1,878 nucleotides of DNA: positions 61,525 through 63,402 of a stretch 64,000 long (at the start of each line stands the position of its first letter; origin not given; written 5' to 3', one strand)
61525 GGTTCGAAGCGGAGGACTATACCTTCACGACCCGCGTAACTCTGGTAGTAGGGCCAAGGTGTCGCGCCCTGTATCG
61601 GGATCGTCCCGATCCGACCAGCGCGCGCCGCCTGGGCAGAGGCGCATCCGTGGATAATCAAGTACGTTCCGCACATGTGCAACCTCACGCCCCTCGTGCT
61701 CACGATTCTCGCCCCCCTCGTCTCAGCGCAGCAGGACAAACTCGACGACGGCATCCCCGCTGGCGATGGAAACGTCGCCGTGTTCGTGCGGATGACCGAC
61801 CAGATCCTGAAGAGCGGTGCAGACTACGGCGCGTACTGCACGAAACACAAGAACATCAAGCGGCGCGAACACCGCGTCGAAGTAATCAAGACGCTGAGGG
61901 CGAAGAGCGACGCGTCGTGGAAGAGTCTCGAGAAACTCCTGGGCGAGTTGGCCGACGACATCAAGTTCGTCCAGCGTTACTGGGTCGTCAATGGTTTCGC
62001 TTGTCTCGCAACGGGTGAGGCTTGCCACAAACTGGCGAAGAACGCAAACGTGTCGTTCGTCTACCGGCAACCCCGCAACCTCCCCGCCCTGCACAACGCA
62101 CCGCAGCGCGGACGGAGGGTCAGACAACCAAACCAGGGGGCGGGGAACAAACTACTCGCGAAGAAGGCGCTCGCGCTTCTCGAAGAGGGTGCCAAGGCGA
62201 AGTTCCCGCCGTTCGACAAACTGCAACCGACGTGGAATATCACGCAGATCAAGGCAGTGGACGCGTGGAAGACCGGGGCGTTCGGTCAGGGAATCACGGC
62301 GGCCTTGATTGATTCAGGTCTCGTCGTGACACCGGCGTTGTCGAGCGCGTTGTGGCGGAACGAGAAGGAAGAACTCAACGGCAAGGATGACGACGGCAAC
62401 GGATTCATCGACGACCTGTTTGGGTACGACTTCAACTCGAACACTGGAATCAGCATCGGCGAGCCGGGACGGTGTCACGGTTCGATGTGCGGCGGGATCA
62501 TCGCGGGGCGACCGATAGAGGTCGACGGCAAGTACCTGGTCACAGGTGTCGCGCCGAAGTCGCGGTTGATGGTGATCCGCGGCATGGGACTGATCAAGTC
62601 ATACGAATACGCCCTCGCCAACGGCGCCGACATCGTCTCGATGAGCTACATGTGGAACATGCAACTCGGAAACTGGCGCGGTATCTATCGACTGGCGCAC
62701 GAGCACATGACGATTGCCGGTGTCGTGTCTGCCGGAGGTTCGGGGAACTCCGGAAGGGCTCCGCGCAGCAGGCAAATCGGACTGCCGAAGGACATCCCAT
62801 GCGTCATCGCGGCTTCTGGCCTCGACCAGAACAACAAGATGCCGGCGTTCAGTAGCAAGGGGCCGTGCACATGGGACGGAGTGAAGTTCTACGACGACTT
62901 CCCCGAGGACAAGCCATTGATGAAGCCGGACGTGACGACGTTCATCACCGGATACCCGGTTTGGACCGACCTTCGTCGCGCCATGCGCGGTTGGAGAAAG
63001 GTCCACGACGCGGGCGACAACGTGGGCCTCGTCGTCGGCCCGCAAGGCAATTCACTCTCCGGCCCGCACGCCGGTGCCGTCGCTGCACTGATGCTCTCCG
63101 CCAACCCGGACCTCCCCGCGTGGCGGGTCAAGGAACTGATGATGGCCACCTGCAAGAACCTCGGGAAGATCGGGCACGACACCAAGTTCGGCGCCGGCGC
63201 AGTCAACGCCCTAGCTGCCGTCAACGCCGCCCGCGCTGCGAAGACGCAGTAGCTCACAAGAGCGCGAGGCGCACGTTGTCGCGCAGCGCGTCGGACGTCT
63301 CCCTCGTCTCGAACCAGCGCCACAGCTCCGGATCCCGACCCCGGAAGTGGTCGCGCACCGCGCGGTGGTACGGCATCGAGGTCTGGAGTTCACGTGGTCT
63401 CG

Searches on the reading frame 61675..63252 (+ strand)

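Call 72: search_protein_families(library=pfam, proteins=[window:61675-63252:+], max_evalue=0.0001)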
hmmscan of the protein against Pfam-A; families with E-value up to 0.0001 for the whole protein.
window:61675-63252:+ (525 aa): 1 family
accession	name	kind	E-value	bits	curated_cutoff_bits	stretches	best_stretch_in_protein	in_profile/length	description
PF00082.27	Peptidase_S8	-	2.2e-23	83.4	21.8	1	204-508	1-288/288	Subtilase family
